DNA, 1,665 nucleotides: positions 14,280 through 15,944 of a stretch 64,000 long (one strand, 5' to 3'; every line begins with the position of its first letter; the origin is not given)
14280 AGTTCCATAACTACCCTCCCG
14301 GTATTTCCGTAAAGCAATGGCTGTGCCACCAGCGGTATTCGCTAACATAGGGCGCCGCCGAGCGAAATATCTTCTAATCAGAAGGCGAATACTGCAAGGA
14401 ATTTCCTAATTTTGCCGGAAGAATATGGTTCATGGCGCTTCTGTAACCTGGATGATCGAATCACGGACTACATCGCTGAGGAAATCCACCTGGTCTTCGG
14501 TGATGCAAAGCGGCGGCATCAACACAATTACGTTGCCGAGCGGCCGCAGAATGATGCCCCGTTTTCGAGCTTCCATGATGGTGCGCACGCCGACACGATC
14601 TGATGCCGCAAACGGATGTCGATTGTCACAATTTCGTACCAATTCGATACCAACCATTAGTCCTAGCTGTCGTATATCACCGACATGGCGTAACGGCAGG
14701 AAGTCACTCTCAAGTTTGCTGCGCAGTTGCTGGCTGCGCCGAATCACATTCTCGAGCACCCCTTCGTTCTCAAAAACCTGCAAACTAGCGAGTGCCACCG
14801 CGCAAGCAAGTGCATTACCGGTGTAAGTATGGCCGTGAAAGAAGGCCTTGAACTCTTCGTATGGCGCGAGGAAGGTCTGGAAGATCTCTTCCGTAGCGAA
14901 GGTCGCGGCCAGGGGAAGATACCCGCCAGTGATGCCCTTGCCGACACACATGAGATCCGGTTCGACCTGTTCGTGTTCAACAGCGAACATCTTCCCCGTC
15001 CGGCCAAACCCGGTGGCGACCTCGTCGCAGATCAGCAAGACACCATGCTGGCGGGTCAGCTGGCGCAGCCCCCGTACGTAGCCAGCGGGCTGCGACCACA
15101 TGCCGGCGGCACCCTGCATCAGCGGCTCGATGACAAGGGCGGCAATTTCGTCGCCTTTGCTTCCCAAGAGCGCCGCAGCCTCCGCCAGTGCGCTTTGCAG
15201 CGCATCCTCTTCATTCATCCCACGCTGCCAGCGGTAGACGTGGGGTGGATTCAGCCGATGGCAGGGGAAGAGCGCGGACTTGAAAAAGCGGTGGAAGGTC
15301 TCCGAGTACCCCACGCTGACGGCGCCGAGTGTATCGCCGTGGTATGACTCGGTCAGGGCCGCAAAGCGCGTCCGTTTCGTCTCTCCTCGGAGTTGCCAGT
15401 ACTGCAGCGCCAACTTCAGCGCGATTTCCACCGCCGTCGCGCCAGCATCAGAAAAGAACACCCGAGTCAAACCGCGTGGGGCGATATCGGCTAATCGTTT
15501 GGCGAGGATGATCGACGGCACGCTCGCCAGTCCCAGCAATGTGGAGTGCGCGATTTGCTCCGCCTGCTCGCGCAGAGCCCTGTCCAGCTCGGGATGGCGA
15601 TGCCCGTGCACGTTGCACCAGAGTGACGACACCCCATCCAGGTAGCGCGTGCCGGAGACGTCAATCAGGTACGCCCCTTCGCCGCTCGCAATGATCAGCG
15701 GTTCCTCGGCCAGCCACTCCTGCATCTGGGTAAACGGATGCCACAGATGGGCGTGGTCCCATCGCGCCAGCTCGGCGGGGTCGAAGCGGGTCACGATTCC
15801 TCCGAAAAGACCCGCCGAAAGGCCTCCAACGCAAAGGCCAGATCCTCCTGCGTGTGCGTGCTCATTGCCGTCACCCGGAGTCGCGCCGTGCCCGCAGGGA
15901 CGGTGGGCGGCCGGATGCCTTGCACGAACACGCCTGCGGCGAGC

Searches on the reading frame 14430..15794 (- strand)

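Call 49: search_protein_families(library=pfam, proteins=[window:14430-15794:-], max_evalue=0.0001)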
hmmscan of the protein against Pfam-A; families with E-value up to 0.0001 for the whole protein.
window:14430-15794:- (454 aa): 1 family
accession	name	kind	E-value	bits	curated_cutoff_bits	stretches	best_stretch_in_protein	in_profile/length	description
PF00202.27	Aminotran_3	-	7.4e-106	354.7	30.5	1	32-442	10-398/403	Aminotransferase class-III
